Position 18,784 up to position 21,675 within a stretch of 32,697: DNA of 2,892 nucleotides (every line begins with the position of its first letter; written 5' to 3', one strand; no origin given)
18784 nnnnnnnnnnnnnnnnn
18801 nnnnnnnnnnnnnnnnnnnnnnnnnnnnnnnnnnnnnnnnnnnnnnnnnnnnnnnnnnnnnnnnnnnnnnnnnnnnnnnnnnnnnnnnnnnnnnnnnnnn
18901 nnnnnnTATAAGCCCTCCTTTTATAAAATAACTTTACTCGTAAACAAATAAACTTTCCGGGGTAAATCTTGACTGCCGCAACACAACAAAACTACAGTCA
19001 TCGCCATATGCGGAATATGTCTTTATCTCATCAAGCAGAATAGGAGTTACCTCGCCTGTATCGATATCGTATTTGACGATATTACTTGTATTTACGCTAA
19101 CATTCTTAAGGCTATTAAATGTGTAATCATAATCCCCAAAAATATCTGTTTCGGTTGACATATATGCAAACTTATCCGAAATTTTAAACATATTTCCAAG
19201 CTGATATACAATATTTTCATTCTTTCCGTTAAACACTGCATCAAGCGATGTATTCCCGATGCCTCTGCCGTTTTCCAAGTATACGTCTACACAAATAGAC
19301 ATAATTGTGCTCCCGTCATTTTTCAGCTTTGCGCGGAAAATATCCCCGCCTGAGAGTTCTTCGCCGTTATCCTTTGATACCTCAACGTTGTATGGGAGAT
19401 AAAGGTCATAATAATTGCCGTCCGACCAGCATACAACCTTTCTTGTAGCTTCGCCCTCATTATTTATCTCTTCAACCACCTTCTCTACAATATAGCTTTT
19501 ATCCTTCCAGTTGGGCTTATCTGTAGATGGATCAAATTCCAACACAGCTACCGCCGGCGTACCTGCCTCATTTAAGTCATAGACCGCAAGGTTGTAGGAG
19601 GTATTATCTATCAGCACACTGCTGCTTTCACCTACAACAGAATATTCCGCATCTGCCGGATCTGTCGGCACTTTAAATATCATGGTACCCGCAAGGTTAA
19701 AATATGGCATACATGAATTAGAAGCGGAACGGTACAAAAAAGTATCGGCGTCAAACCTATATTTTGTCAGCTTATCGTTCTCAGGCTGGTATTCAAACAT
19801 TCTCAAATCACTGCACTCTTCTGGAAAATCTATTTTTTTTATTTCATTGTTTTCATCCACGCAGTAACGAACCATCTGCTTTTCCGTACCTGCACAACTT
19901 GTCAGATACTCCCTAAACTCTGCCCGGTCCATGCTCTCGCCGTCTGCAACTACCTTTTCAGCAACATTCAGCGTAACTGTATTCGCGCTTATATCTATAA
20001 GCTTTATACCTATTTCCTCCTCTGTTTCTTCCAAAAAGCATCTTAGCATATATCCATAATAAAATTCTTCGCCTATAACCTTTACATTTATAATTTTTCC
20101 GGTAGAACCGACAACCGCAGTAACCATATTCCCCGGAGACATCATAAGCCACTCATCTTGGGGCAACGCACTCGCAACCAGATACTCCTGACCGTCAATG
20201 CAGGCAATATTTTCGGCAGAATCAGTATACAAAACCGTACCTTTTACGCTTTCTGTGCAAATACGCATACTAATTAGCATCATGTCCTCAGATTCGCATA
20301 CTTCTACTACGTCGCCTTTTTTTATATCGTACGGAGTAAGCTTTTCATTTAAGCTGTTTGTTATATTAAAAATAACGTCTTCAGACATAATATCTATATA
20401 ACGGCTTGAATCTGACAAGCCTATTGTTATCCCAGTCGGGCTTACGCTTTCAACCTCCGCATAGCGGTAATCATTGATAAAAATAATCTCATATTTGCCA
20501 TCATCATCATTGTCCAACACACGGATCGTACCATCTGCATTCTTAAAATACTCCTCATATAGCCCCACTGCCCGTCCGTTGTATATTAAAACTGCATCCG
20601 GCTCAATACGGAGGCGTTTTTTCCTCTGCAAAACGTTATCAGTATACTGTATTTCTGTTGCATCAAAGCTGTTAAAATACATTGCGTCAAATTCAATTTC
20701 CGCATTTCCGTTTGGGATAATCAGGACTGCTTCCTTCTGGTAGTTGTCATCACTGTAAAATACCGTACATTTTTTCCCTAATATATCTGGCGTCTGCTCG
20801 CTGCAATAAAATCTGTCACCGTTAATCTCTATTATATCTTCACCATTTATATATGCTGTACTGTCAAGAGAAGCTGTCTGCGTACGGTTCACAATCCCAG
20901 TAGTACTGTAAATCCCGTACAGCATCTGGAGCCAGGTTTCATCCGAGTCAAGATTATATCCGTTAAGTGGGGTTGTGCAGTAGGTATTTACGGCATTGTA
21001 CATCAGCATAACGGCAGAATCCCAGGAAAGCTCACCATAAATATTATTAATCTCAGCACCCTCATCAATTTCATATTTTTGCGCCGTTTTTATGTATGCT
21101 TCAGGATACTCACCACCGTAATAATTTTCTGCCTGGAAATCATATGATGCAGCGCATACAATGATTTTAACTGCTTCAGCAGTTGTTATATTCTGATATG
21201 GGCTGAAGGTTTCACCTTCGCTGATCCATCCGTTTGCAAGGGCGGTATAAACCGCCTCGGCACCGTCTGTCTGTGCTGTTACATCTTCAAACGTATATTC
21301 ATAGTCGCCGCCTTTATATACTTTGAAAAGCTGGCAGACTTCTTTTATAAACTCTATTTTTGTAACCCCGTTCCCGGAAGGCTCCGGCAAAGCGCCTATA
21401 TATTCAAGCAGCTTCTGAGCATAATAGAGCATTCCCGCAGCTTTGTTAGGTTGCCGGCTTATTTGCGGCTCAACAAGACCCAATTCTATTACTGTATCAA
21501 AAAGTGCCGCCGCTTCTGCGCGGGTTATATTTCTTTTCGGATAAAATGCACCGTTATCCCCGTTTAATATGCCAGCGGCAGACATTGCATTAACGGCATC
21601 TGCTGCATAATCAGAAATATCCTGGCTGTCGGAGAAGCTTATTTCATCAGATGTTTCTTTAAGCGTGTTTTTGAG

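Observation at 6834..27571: Uncharacterised 21-kb Gram-positive polysaccharide-utilisation locus built around giant surface proteins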

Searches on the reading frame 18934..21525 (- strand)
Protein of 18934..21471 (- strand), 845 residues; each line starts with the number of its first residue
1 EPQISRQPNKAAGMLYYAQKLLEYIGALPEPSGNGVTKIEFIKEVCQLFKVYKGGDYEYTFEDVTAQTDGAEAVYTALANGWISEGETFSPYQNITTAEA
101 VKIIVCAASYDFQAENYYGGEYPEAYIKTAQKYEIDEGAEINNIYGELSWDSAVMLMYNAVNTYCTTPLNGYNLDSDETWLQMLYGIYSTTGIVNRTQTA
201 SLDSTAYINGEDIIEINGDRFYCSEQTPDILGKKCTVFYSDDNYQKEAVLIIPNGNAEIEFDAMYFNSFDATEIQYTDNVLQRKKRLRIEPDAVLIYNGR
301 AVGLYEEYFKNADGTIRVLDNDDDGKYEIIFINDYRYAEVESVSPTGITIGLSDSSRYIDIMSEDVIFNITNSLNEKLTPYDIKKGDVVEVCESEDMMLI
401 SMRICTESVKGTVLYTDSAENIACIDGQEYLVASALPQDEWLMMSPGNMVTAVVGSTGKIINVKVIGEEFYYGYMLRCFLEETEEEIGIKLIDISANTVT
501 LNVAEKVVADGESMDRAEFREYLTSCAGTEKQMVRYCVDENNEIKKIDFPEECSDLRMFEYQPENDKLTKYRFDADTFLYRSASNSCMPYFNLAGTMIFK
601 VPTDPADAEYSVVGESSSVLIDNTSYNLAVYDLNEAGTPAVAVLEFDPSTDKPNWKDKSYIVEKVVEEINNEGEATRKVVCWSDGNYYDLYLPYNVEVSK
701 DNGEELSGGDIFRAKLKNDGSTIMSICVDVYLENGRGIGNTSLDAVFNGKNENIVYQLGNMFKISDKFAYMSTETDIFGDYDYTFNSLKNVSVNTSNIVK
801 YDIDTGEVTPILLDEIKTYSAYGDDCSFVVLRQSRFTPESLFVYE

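Call 28: find_homologous_proteins(query=window:18934-21471:-, max_evalue=0.00001)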
Query window:18934-21471:- (845 aa): 4 proteins with E <= 0.00001 among 8000 candidates.
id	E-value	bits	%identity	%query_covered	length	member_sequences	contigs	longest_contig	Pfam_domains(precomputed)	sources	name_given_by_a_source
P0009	0.0e+0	1886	99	100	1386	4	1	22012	PF00395.26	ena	-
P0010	5.0e-269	913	50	100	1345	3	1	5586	PF00395.26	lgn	-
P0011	1.9e-262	891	49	98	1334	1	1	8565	PF00395.26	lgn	-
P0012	4.6e-9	53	23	74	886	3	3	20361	PF00395.26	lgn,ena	-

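Call 32: search_solved_structures(query=A2, max_evalue=1)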
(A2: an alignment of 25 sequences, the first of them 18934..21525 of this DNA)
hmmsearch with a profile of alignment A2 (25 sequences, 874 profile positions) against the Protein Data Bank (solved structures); distinct sequences matched with E-value up to 1: 9.
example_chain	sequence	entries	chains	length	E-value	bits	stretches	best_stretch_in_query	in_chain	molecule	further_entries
6bt4_A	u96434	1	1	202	3.3e-13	51.6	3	77-131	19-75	S-layer protein sap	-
3pyw_A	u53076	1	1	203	4.7e-12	47.8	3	57-118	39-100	S-layer protein sap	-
6cwc_A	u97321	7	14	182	2.8e-09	38.6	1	26-161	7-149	Surface (S-) layer glycoprotein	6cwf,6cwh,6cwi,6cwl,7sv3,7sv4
6cwr_A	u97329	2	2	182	3.4e-09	38.3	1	25-161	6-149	Surface (S-) layer glycoprotein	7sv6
6cwm_A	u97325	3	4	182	5.3e-09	37.7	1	26-161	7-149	Surface (S-) layer glycoprotein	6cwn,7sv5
8bz2_A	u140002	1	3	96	4.9e-05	24.5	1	82-139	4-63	S-layer homology domain-containing protein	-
8b4k_A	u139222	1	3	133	0.21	12.5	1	685-752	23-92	Replication factor A protein 1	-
5omb_A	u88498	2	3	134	0.21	12.5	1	685-752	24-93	Replication factor A protein 1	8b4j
5m1x_A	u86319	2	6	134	0.31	12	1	685-752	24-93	Replication factor A protein 1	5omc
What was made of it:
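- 20920..21447 (-): Second, divergent SLH triplet (about aa 550-725). It corresponds to the N-terminus of the separate ~870-aa protein in relatives. The family profile A2 matches Sap and SpaA SLH at 3e-13 (call 32).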

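Call 33: find_homologous_proteins(query=A2, max_evalue=0.00001)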
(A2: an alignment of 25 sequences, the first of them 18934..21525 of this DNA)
Query A2 (25 sequences) (863 aa, profile of the alignment): 241 proteins with E <= 0.00001 among 8000 candidates; the best 120 are listed.
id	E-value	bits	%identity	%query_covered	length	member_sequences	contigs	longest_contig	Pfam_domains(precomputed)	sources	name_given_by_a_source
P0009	1.5e-282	958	99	100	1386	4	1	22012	PF00395.26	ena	-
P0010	1.0e-233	796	50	100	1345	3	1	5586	PF00395.26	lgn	-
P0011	1.3e-222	759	49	100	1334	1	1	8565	PF00395.26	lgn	-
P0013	3.3e-138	480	26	60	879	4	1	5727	PF00395.26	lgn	-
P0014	5.7e-136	473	30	72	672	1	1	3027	-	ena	-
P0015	9.6e-113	396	23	56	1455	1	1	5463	PF00395.26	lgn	-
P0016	5.8e-112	393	24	59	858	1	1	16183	PF00395.26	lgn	-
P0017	5.2e-104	367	25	46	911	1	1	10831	PF00395.26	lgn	-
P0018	6.0e-96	340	24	64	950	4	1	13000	PF00395.26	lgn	-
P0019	1.5e-67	246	21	57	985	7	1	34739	PF00395.26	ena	-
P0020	3.6e-58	215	25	19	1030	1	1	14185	PF00395.26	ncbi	-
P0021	1.5e-40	157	24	34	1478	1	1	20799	-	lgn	-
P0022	3.1e-40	156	24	34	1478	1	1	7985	-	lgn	-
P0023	3.7e-38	149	32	6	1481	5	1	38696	-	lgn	-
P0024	1.2e-37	147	23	34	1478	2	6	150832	-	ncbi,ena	-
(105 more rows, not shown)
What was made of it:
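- Tried and rejected: The profile search was swamped by generic SLH proteins (call 33).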

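Call 49: predict_structure(alignment_id=A3)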
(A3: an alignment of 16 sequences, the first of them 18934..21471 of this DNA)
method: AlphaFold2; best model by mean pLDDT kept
length: 845 residues; sequences in the alignment: 16
mean_pLDDT: 77.3   pTM: 0.52
mean pLDDT of the five models: 77.3, 73.6, 72.9, 71.0, 70.6
residues with pLDDT >= 90: 186; 70-90: 440; 50-70: 142; < 50: 77
segments of 3 or more residues with pLDDT < 50: 1-9, 169-175, 581-594, 617-619, 649-656, 697-703, 741-753, 776-785
pLDDT, mean of each block of 10 residues (from residue 1): 30 79 87 80 92 65 86 89 87 92 91 82 89 87 86 92 70 61 90 85 66 84 77 91 86 84 89 86 89 88 87 89 89 89 69 73 74 78 78 86 89 87 91 82 81 89 75 82 68 78 89 87 74 86 88 62 64 63 38 58 68 52 68 62 66 55 85 77 86 57 67 68 75 78 40 66 81 54 51 85 92 89 87 76 93
secondary structure, 60 per line:
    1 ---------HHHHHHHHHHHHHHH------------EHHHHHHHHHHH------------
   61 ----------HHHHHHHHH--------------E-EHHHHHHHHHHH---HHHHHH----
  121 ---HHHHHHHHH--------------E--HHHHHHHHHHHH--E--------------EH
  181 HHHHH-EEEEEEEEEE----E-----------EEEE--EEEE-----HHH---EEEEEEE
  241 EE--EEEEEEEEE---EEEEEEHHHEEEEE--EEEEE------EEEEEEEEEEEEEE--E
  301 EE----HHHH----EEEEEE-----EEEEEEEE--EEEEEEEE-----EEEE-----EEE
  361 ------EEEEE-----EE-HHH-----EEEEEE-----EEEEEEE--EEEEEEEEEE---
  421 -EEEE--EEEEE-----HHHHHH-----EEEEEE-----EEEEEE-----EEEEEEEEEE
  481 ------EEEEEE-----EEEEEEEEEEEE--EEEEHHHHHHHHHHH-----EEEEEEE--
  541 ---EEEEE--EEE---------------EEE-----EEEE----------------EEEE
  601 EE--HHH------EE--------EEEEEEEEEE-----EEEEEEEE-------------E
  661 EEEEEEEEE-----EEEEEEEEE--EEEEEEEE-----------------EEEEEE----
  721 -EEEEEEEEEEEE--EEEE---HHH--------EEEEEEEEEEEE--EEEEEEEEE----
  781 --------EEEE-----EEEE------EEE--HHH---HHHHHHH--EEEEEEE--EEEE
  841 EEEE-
elements in order (helices of 4 or more, strands of 3 or more residues): H10-24 H38-48 H71-79 H97-107 H111-116 H124-132 H150-161 H180-185 E187-196 E213-216 E219-222 E234-242 E245-253 E257-262 E266-270 E273-277 E284-297 E300-302 H307-310 E315-320 E326-333 E336-343 E349-352 E358-360 E367-371 E388-393 E399-405 E408-417 E422-425 E428-432 H438-443 E449-454 E460-465 E471-480 E487-492 E498-509 E512-515 H516-526 E532-538 E544-548 E551-553 E569-571 E577-580 E597-602 E624-633 E639-646 E660-669 E675-683 E686-693 E711-716 E722-733 E736-739 E754-765 E768-776 E789-792 E798-801 E808-810 H819-825 E828-834 E837-844

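Call 51: fold_search(model_id=the predicted structure, library=pdb)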
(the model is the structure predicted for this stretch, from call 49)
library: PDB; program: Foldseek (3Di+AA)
matches with E <= 10: 877; with E <= 0.001: 102
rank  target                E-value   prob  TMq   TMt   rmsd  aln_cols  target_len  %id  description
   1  9dhd_A                6.1e-07  0.82  0.10  0.10  24.9       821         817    8  The ternary complex of DDB1, DDA1, DET1 (released 2025-02-05)
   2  6ue5_B                1.0e-06  0.87  0.12  0.12  25.0       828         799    8  Crystal structure of full-length human DCAF15-DDB1-deltaPBP-DDA1-RBM39 in complex with 4-(aminomethyl)-N-(3-cyano-4-me (released 2019-12-18)
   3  9lul_f                1.0e-06  0.84  0.10  0.11  24.5       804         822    8  Local refinement of stacked like DDB1-DDA1-DET1-Ube2e2-COP1 complex (layer 1) (released 2026-01-28)
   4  9lul_c                1.1e-06  0.77  0.10  0.10  24.4       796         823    7  Local refinement of stacked like DDB1-DDA1-DET1-Ube2e2-COP1 complex (layer 1) (released 2026-01-28)
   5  8tl6_A                1.3e-06  0.72  0.10  0.10  24.6       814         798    8  Cryo-EM structure of DDB1deltaB-DDA1-DCAF5 (released 2024-04-03)
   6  9dqd_B                1.3e-06  0.69  0.09  0.10  26.2       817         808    9  cryo-EM structure of human Cereblon/DDB1 in complex with a non-traditional CRBN binder (released 2024-12-25)
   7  5fqd_A                1.4e-06  0.85  0.11  0.11  24.9       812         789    9  Structural basis of Lenalidomide induced CK1a degradation by the crl4crbn ubiquitin ligase (released 2016-02-24)
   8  8tnq_A                1.5e-06  0.80  0.10  0.10  24.9       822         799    8  Cryo-EM structure of DDB1dB:CRBN:PT-179:SD40, conformation 1 (released 2024-03-13)
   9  6h0f_J                2.4e-06  0.80  0.10  0.10  25.3       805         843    9  Structure of DDB1-CRBN-pomalidomide complex bound to IKZF1(ZF2) (released 2018-11-07)
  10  8dey_B                2.5e-06  0.66  0.10  0.10  25.1       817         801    9  Ternary complex structure of Cereblon-DDB1 bound to IKZF2(ZF2,3) and the molecular glue DKY709 (released 2023-03-08)
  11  6bn7_A                2.6e-06  0.82  0.11  0.11  25.5       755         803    8  Crystal structure of DDB1-CRBN-BRD4(BD1) complex bound to dBET23 PROTAC. (released 2018-05-30)
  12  9dww_D                2.9e-06  0.77  0.10  0.11  24.4       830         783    8  Ternary complex of CRBN-DDB1-PDE6D with FPFT-2216 (released 2025-08-06)
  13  6td3_D                2.9e-06  0.72  0.10  0.10  24.8       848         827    8  Structure of DDB1 bound to CR8-engaged CDK12-cyclinK (released 2020-06-17)
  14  9hpi_A                2.9e-06  0.66  0.10  0.10  24.9       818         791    8  Cryo-EM structure of DDB1dB-CRBN-MRT-0031619, conformation 1 (released 2025-12-03)
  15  8buq_A                3.1e-06  0.60  0.09  0.09  25.9       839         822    7  Structure of DDB1 bound to DS43-engaged CDK12-cyclin K (released 2023-09-13)
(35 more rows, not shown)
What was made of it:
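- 20920..21447 (-): The AF2 model matches SpaA-SLH with target TM 0.68-0.72 and probability 1.00 (calls 49, 51).
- On SLH-anchored surface protein: Triplet 2: family profile against Sap at 3e-13, and Foldseek SpaA-SLH target TM about 0.7 (calls 32, 51).
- Tried and rejected: I reject these as artefacts of repetitive beta structure (call 51).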

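Call 54: search_protein_families(library=pfam, alignment_id=A2, max_evalue=0.01)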
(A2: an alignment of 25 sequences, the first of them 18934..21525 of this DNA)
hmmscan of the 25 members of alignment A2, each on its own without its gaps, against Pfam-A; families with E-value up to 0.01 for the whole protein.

A. member 1, window:18934-21525:- (863 aa): 0 families

B. families by the number of members that match (of 25 scanned): 2 families
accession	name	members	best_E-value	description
PF00395.25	SLH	15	3.4e-10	S-layer homology domain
PF09137.17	Glucodextran_N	1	0.0023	Glucodextranase, domain N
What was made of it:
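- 20920..21447 (-): 15 of 25 family members hit Pfam SLH there (call 54).
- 18937..20919 (-): All-beta region (aa 726-1386) made of tandem small beta-barrels. No catalytic fold was found. It defines a large family without a Pfam model. Pfam finds nothing (call 54).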

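Call 72: find_encoding_contigs(protein=P0009, flank=10000, max_places=3)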
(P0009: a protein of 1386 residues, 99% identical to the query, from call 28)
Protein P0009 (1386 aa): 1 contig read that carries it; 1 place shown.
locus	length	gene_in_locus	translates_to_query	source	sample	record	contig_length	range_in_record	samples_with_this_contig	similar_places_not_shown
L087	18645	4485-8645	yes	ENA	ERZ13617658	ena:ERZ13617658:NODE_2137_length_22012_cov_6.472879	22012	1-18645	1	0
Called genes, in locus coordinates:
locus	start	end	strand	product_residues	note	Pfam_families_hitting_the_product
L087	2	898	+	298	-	?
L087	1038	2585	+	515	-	PF01547:SBP_bac_1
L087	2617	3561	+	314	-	PF00528:BPD_transp_1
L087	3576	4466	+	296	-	-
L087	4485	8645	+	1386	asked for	PF00395:SLH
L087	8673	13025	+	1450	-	PF07940:Hepar_II_III_C, PF00754:F5_F8_type_C, PF22633:F5_F8_type_C_2 (weak)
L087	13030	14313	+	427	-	PF22585:Sialidase-like_CBM (weak)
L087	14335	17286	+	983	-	PF03629:SASA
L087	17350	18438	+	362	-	PF07470:Glyco_hydro_88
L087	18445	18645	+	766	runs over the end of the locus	PF00165:HTH_AraC (weak), PF12833:HTH_18, PF00165:HTH_AraC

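Call 73: find_encoding_contigs(protein=P0011, flank=10000, max_places=3)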
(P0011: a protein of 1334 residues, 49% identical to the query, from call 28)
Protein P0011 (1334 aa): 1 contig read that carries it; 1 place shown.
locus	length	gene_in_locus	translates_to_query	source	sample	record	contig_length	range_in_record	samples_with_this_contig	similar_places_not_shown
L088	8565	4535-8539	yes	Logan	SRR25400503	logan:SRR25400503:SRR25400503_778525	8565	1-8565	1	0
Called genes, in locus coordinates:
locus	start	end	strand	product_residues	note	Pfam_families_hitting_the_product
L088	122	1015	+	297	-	PF00251:Glyco_hydro_32N (weak), PF04041:Glyco_hydro_130 (faint), PF04616:Glyco_hydro_43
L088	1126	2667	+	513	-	PF01547:SBP_bac_1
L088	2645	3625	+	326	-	PF00528:BPD_transp_1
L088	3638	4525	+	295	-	PF00528:BPD_transp_1 (faint)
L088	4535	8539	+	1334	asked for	PF00395:SLH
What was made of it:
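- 18934..23094 (-): 1386-aa secreted wall-anchor protein. It fuses what are two adjacent genes in most relatives: an SLH protein of about 550 aa and an SLH plus beta-barrel-array protein of about 870 aa. They are fused in an independent assembly of the same locus (L087, call 72) and in P0010/P0011 (L088, calls 28, 73).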

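Call 84: find_encoding_contigs(protein=P0019, flank=10000, max_places=2)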
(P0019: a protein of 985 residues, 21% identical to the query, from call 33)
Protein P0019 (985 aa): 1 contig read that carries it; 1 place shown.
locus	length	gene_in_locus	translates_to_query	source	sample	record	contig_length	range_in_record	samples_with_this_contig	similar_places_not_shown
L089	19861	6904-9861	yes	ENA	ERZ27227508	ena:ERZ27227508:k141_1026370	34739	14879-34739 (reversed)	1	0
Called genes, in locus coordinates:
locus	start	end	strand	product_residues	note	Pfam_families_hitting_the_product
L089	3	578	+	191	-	?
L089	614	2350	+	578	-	PF00111:Fer2, PF13510:Fer2_4, PF10588:NADH-G_4Fe-4S_3, PF22117:Fer4_Nqo3, PF12838:Fer4_7, PF00037:Fer4 (weak), PF02906:Fe_hyd_lg_C, PF02256:Fe_hyd_SSU, +2 more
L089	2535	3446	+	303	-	PF02311:AraC_binding, PF07883:Cupin_2, PF00165:HTH_AraC (weak), PF12833:HTH_18, PF00165:HTH_AraC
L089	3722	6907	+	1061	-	PF00395:SLH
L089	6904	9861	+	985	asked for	PF00395:SLH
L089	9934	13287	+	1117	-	PF00657:Lipase_GDSL (weak), PF13472:Lipase_GDSL_2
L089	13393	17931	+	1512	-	-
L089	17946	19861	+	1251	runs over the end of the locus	PF13229:Beta_helix, PF07833:Cu_amine_oxidN1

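Call 85: find_encoding_contigs(protein=P0016, flank=10000, max_places=2)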
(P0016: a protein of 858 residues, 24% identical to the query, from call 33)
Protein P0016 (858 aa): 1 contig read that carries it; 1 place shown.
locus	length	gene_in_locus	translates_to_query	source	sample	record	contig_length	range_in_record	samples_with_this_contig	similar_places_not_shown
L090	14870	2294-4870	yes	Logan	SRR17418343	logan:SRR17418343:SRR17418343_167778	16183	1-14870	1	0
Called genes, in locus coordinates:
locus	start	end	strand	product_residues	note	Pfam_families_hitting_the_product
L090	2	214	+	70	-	?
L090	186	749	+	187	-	-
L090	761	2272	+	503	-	PF00395:SLH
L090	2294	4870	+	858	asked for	PF00395:SLH (weak)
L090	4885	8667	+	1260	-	PF20578:aBig_2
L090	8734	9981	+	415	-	PF00295:Glyco_hydro_28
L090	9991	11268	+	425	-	PF12708:Pect-lyase_RHGA_epim, PF00295:Glyco_hydro_28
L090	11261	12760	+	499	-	PF00144:Beta-lactamase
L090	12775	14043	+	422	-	PF01232:Mannitol_dh, PF08125:Mannitol_dh_C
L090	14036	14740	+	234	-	PF01522:Polysacc_deac_1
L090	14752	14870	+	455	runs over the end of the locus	PF04295:GD_AH_second, PF20629:GD_AH_C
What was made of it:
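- The same SLH plus array pair precedes two GH28 genes and UxaB-like and UxaA-like galacturonate-catabolism genes in L090, and a GDSL esterase and a beta-helix protein in L089 (calls 84, 85). The shared SLH platform sits beside GH28 and galacturonate-catabolism genes in L090 (call 85).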

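Call 86: find_encoding_contigs(protein=P0018, flank=10000, max_places=2)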
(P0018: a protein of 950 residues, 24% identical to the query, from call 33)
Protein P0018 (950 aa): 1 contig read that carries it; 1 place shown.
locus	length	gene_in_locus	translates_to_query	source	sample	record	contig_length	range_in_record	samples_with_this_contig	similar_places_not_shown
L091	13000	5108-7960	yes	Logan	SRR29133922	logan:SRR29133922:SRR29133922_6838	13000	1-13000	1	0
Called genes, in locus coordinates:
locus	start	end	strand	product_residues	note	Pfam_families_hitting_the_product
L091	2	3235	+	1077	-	?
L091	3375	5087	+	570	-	PF00395:SLH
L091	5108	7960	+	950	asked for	PF00395:SLH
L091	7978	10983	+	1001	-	-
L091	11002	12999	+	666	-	?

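Call 87: find_encoding_contigs(protein=P0020, flank=10000, max_places=2)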
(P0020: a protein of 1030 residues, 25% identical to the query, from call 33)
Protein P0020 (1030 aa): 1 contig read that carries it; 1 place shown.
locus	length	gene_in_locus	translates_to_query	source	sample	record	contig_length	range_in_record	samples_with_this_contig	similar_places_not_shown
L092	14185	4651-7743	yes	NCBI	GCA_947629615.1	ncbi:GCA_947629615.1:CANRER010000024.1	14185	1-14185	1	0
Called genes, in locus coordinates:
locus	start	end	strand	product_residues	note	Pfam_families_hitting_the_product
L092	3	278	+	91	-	?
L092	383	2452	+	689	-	PF19789:DUF6273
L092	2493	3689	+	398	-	PF02421:FeoB_N (weak), PF03193:RsgA_GTPase (faint), PF00350:Dynamin_N (faint), PF01926:MMR_HSR1, PF00009:GTP_EFTU, PF18128:HydF_dimer, PF18133:HydF_tetramer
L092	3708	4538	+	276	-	PF01790:LGT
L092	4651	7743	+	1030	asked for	PF00395:SLH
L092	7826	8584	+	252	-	PF22935:RM44_endonuclase (faint), PF14622:Ribonucleas_3_3, PF00636:Ribonuclease_3, PF00035:dsrm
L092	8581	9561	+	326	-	PF04055:Radical_SAM, PF16199:Radical_SAM_C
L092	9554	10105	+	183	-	PF13420:Acetyltransf_4, PF00583:Acetyltransf_1, PF13508:Acetyltransf_7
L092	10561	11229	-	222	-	PF02397:Bac_transf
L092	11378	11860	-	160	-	PF00075:RNase_H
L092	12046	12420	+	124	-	PF03965:Penicillinase_R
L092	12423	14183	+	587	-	?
